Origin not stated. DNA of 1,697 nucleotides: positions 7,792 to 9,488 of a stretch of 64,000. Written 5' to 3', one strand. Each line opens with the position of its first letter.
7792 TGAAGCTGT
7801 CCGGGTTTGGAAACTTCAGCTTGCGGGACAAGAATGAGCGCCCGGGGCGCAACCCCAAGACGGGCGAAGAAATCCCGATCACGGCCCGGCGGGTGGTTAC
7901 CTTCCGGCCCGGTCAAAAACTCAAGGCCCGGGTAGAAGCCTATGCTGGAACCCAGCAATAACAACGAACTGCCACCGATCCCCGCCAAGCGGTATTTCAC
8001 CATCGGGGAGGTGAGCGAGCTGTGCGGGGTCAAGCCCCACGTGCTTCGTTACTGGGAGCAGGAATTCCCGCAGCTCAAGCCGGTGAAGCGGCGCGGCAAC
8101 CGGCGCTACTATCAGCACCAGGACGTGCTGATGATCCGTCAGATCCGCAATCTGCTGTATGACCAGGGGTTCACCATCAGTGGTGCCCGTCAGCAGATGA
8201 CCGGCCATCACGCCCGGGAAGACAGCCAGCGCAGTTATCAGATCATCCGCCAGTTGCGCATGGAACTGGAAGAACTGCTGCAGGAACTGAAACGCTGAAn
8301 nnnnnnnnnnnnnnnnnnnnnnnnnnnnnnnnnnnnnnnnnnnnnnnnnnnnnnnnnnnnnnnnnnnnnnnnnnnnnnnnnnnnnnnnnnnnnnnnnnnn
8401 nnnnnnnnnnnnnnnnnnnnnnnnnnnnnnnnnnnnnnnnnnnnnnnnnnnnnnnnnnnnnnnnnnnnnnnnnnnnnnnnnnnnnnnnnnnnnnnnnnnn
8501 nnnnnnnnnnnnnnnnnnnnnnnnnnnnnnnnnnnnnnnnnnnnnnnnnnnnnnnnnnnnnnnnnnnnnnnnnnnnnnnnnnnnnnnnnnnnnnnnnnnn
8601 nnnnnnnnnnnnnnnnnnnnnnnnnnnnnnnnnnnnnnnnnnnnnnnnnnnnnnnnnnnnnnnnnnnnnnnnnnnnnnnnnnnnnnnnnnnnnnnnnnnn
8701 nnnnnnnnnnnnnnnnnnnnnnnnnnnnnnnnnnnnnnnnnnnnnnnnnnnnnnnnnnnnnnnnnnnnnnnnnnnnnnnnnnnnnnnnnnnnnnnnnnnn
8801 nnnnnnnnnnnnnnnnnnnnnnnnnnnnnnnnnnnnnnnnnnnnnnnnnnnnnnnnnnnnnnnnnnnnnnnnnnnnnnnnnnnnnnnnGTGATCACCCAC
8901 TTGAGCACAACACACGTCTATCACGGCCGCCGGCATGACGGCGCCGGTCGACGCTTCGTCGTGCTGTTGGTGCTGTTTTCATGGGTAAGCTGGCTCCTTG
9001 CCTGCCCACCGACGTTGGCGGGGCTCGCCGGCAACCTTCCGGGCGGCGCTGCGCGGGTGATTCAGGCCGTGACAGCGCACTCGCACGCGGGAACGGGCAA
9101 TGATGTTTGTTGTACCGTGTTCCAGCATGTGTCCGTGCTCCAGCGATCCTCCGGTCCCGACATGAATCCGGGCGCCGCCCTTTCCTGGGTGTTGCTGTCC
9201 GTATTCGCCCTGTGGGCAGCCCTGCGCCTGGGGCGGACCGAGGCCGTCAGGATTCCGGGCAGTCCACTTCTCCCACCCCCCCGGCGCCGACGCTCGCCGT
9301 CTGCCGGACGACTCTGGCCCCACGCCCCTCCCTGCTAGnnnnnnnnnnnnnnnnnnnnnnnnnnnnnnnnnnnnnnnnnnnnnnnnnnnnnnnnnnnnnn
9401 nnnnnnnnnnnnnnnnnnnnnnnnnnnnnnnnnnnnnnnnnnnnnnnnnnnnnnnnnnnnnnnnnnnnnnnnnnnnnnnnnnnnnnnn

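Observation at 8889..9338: CruR/DUF2946-like uORF ending in HAPP upstream of copAB: candidate copper-sensing arrest peptide controlling resistance genes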

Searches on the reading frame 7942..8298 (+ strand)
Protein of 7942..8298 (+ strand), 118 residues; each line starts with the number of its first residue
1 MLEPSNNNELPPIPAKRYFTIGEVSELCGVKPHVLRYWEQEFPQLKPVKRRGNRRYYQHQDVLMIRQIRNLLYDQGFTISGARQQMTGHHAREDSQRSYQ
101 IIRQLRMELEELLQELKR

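Call 3: search_protein_families(library=pfam, proteins=[window:7942-8298:+], max_evalue=1)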
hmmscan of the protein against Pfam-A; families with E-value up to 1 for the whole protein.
window:7942-8298:+ (118 aa): 6 families
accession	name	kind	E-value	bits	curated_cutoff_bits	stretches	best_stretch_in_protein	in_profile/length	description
PF13411.12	MerR_1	-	3.3e-22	78.8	21.6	1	19-86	1-66/69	MerR HTH family regulatory protein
PF00376.29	MerR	-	1e-12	48.1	28.2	1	20-57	1-38/38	MerR family regulatory protein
PF12728.13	HTH_17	-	0.002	18.8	27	1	18-63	1-44/51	Helix-turn-helix domain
PF01527.26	HTH_Tnp_1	-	0.036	14.7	24.1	0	19-42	24-47/75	Transposase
PF18493.6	DUF5617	-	0.12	13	26.3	1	57-107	9-57/90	Domain of unknown function (DUF5617)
PF13720.11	Acetyltransf_11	-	0.16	12.8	24.5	1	54-95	25-64/82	Udp N-acetylglucosamine O-acyltransferase; Domain 2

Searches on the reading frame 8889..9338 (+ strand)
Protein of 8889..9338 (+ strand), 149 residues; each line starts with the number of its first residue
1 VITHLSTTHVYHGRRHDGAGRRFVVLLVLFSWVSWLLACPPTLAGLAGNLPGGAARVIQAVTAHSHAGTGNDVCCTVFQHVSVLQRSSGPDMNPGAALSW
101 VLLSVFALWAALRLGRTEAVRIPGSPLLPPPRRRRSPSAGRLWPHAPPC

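Call 3: search_protein_families(library=pfam, proteins=[window:8889-9338:+], max_evalue=1)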
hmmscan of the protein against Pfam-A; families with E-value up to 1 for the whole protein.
window:8889-9338:+ (149 aa): 0 families

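Call 5: search_protein_families(library=ncbifam, proteins=[window:8889-9338:+], max_evalue=1)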
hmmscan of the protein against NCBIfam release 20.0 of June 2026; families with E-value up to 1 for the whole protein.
window:8889-9338:+ (149 aa): 0 families

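Call 6: find_homologous_proteins(query=window:8889-9338:+, max_evalue=0.01)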
Query window:8889-9338:+ (149 aa): 1 proteins with E <= 0.01 among 321 candidates.
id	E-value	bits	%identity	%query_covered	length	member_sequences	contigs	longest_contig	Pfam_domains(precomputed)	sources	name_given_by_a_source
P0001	4.7e-83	295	88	100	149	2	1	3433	-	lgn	-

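Call 9: find_encoding_contigs(protein=P0001, flank=5000)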
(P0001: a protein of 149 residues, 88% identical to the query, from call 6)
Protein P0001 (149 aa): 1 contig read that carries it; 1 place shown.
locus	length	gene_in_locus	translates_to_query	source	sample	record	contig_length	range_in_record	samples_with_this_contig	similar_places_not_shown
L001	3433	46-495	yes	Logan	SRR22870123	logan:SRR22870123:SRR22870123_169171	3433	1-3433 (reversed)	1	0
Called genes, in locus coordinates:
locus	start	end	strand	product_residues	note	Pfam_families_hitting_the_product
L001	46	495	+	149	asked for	-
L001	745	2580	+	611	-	PF07732:Cu-oxidase_3, PF00394:Cu-oxidase, PF07731:Cu-oxidase_2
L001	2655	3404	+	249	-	PF05275:CopB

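Call 22: search_protein_representatives(protein=window:8889-9338:+)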
Query: 149 residues. Proteins with E-value up to 0.001 (for the whole library): 10; up to 1e-10: 3; up to 1e-30: 1. The best 10 are listed.
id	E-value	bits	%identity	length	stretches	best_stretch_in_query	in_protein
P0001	1.5e-83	294.8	88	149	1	1-149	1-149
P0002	1.1e-17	80.7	34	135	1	18-148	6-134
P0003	7.2e-11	58.6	34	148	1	16-148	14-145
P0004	5.3e-09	52.5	37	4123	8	76-111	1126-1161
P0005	8.2e-09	51.9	41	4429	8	77-114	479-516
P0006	9.0e-08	48.5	40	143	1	19-149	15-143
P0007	4.8e-07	46.1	35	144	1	16-148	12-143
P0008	5.6e-07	45.9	30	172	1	18-148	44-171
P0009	9.2e-07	45.2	33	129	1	18-148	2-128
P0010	1.5e-04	38.0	29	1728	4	43-128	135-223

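Call 25: search_protein_families(library=pfam, alignment_id=A2, max_evalue=10)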
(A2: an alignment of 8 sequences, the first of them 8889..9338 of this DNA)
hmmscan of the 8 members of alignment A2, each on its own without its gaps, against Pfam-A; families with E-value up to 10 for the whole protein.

A. member 1, window:8889-9338:+ (149 aa): 0 families

B. families by the number of members that match (of 8 scanned): 5 families
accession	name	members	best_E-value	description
PF16970.11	FimA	1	0.1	Type-1 fimbrial protein, A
PF10643.14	Cytochrome-c551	1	0.11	Photosystem P840 reaction-centre cytochrome c-551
PF01127.27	Sdh_cyt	1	0.14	Succinate dehydrogenase/Fumarate reductase transmembrane subunit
PF03707.21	MHYT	1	0.28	Bacterial signalling protein N terminal repeat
PF11162.13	DUF2946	1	0.48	Protein of unknown function (DUF2946)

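Call 26: search_protein_families(library=ncbifam, alignment_id=A2, max_evalue=10)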
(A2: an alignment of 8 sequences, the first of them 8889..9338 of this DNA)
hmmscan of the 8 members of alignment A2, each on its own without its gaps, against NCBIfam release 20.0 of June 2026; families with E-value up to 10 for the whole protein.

A. member 1, window:8889-9338:+ (149 aa): 0 families

B. families by the number of members that match (of 8 scanned): 4 families
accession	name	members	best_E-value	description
NF001279.0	PRK00235.2-1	1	0.018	adenosylcobinamide-GDP ribazoletransferase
TIGR03943.1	TIGR03943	1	0.06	TIGR03943 family putative permease subunit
NF011834.0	PRK15306.1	1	0.2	fimbrial protein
NF008221.0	PRK10992.1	1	0.22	iron-sulfur cluster repair protein YtfE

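Call 27: find_homologous_proteins(query=A2, max_evalue=0.001)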
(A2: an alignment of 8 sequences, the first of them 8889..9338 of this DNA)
Query A2 (8 sequences) (149 aa, profile of the alignment): 8 proteins with E <= 0.001 among 8000 candidates.
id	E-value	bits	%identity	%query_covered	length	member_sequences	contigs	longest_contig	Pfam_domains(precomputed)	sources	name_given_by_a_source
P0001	4.6e-51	191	88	100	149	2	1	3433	-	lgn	-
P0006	6.0e-51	190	33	88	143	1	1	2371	-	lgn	-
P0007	2.6e-50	188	34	86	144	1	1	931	-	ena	-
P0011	1.3e-46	176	34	91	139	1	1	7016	-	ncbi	-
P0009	2.3e-46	175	34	88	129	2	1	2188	-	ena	-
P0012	1.0e-45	173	30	91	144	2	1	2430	-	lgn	-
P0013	3.2e-42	162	31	88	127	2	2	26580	-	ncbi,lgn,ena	-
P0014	1.8e-41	160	35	91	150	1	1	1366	-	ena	-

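Call 29: find_encoding_contigs(protein=P0013, flank=8000, max_places=3)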
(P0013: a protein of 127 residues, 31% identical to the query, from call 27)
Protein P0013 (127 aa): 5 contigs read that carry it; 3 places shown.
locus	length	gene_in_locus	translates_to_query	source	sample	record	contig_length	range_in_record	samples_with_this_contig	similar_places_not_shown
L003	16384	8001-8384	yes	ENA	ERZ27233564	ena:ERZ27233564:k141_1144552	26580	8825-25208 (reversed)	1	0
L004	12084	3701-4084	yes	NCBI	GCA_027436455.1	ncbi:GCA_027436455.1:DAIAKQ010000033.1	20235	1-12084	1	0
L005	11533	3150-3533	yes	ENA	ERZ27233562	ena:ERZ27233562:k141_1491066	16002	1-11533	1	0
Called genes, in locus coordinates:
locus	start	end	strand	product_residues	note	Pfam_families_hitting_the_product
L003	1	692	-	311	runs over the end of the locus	PF00589:Phage_integrase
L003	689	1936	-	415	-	PF02899:Phage_int_SAM_1, PF13495:Phage_int_SAM_4 (weak), PF00589:Phage_integrase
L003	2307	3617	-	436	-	PF00078:RVT_1, PF08388:GIIM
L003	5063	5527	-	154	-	PF05275:CopB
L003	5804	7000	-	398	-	-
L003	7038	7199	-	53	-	-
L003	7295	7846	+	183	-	-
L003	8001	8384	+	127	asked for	-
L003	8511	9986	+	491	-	PF02321:OEP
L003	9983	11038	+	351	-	PF00364:Biotin_lipoyl (faint), PF25917:BSH_RND, PF25919:BSH_CusB, PF25973:BSH_CzcB, PF25984:BSH_YknX (weak)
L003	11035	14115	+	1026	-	PF00873:ACR_tran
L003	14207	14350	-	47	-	-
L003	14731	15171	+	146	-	PF00857:Isochorismatase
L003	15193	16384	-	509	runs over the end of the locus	PF13007:LZ_Tnp_IS66, PF03050:DDE_Tnp_IS66, PF13817:DDE_Tnp_IS66_C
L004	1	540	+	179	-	?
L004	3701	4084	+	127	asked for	-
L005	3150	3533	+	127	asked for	-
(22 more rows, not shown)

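Call 30: find_encoding_contigs(protein=P0011, flank=8000, max_places=3)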
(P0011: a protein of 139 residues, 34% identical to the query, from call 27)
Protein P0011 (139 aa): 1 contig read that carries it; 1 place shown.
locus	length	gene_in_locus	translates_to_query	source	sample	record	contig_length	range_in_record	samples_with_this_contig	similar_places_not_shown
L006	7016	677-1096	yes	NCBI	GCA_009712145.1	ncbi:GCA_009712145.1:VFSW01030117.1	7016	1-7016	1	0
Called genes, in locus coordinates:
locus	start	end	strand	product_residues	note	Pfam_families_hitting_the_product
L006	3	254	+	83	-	?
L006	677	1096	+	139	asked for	-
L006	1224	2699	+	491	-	PF02321:OEP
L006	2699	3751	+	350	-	PF00364:Biotin_lipoyl (faint), PF25917:BSH_RND (weak), PF25973:BSH_CzcB, PF25919:BSH_CusB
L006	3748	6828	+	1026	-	PF00873:ACR_tran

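Call 31: find_encoding_contigs(protein=P0006, flank=5000, max_places=2)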
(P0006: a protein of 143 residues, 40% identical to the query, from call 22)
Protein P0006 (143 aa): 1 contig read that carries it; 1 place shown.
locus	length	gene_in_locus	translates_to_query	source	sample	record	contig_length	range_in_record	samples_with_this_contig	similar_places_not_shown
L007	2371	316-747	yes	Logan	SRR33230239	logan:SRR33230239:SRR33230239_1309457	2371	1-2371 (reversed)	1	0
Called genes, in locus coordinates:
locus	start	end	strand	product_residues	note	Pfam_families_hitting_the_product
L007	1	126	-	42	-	?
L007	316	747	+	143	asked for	-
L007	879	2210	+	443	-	PF02321:OEP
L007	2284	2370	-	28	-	?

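Call 32: find_encoding_contigs(protein=P0012, flank=5000, max_places=2)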
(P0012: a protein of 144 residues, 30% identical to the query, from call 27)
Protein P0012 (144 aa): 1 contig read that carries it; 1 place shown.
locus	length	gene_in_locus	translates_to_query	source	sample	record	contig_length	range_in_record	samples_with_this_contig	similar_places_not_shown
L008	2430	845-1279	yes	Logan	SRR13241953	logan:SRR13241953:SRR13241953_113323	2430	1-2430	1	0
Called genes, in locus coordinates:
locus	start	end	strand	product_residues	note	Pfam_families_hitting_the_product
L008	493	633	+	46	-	-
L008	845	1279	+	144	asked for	-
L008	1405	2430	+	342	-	?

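Call 38: search_dna_similar(query=window:8889-9335:+, collection=plasmids, mode=protein, max_evalue=10, max_rows=20)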
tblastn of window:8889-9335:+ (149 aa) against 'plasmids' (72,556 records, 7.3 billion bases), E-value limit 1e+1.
Records with a match: 3; places in all: 3; records where one place covers at least 80% of the query: 0.
Best place of each record, by identity: <60% 3.
By first word of the organism name: Paracoccus 3.
By predicted mobility (MOB-suite, as given by PLSDB): non-mobilizable 3.
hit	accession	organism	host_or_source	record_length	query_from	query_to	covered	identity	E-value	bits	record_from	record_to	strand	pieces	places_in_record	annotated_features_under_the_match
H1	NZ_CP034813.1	Paracoccus sp. Arc7-R13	-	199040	56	115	40%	34.8%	7e-1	37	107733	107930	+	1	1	DUF2946 family protein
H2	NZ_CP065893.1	Paracoccus marcusii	Cancer pagurus,whole ...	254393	56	115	40%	34.8%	8e-1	37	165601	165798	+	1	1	hypothetical protein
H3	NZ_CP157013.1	Paracoccus marcusii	Halophytes,cell culture,Suaeda maritima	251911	56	115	40%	34.8%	1e+0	36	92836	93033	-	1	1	DUF2946 family protein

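Call 40: get_annotated_region(hit=H1, flank=4000)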
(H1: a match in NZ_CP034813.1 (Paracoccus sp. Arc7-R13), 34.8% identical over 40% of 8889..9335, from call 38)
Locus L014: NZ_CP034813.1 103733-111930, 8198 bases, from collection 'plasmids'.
description: Paracoccus sp. Arc7-R13 plasmid unnamed2, complete sequence
organism: Paracoccus sp. Arc7-R13 (NCBI taxid 2500532)
taxonomy: Bacteria; Pseudomonadota; Alphaproteobacteria; Rhodobacterales; Paracoccaceae; Paracoccus; Paracoccus sp. Arc7-R13
host: -; source: -; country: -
typing (MOB-suite, as given by PLSDB): non-mobilizable; replicon rep_cluster_229
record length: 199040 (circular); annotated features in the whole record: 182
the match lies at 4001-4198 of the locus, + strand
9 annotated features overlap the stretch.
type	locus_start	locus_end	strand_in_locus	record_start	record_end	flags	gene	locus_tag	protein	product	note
CDS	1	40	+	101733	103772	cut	kdpB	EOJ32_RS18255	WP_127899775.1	potassium-transporting ATPase subunit KdpB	GO:0006813 - potassium ion transport [Evidence IEA]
CDS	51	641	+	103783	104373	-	kdpC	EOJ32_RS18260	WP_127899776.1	potassium-transporting ATPase subunit KdpC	GO:0006813 - potassium ion transport [Evidence IEA]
CDS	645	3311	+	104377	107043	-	-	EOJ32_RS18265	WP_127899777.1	sensor histidine kinase KdpD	-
CDS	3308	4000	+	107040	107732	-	-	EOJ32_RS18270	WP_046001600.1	response regulator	GO:0000160 - phosphorelay signal transduction system [Evidence IEA]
CDS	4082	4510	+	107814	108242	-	-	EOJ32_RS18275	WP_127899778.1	DUF2946 family protein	-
CDS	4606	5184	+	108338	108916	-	-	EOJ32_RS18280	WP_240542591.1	copper chaperone PCu(A)C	-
CDS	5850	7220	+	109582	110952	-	-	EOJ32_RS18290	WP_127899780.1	PepSY domain-containing protein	-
CDS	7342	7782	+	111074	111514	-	-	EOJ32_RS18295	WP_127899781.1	DUF2231 domain-containing protein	-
CDS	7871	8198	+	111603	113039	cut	-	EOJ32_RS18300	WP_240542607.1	sorbosone dehydrogenase family protein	-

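Call 52: find_encoding_contigs(protein=P0009, flank=3000, max_places=2)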
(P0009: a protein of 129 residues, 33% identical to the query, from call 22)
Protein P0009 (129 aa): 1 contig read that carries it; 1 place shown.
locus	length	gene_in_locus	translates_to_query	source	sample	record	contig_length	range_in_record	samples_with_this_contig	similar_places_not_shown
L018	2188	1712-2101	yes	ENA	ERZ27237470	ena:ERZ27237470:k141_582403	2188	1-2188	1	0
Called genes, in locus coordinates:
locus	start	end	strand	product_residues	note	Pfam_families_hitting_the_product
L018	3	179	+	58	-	?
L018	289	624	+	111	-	-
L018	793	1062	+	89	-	-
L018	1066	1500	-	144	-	-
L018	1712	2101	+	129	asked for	-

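Call 53: find_encoding_contigs(protein=P0014, flank=3000, max_places=2)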
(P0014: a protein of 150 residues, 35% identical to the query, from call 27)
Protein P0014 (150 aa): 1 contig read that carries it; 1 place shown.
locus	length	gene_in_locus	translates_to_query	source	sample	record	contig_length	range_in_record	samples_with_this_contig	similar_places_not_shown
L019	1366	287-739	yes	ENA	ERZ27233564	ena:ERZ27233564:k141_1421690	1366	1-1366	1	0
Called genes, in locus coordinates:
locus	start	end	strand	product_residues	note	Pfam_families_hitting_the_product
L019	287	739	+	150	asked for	-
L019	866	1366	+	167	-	?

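Call 54: find_encoding_contigs(protein=P0002, flank=5000, max_places=2)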
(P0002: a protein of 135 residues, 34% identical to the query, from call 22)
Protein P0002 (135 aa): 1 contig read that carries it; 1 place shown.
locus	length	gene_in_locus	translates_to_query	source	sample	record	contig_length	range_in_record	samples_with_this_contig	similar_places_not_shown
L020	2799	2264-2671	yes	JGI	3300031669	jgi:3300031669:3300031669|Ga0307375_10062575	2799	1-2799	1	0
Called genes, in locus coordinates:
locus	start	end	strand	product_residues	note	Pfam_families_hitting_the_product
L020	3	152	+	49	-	?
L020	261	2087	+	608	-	PF13522:GATase_6, PF13537:GATase_7, PF01380:SIS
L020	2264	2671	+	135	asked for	-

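Call 55: find_encoding_contigs(protein=P0003, flank=5000, max_places=2)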
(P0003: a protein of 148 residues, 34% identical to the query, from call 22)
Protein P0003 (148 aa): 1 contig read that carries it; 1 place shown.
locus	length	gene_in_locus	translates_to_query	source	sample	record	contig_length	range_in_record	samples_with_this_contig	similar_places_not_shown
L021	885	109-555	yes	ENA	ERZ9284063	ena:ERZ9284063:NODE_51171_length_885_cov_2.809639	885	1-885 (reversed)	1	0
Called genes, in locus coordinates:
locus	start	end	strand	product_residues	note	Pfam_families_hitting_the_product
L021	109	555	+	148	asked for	-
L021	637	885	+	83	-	?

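Call 105: list_cluster_members(proteins=[P0011, P0013, P0012, window:8889-9338:+])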
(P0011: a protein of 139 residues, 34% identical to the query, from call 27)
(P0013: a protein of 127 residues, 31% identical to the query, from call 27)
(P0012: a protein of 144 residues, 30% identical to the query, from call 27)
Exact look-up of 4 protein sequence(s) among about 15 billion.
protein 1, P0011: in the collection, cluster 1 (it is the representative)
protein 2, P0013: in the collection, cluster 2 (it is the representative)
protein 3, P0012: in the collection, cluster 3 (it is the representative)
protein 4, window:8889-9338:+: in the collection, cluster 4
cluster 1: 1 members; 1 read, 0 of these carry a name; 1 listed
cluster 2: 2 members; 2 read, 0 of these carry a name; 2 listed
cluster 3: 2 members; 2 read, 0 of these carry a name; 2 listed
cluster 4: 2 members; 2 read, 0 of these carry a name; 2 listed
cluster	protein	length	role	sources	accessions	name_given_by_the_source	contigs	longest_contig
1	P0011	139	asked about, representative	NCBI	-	-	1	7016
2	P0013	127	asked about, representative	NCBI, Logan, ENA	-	-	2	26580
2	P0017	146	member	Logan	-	-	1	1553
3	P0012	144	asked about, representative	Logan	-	-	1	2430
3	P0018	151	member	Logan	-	-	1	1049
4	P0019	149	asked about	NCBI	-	-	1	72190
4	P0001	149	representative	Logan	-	-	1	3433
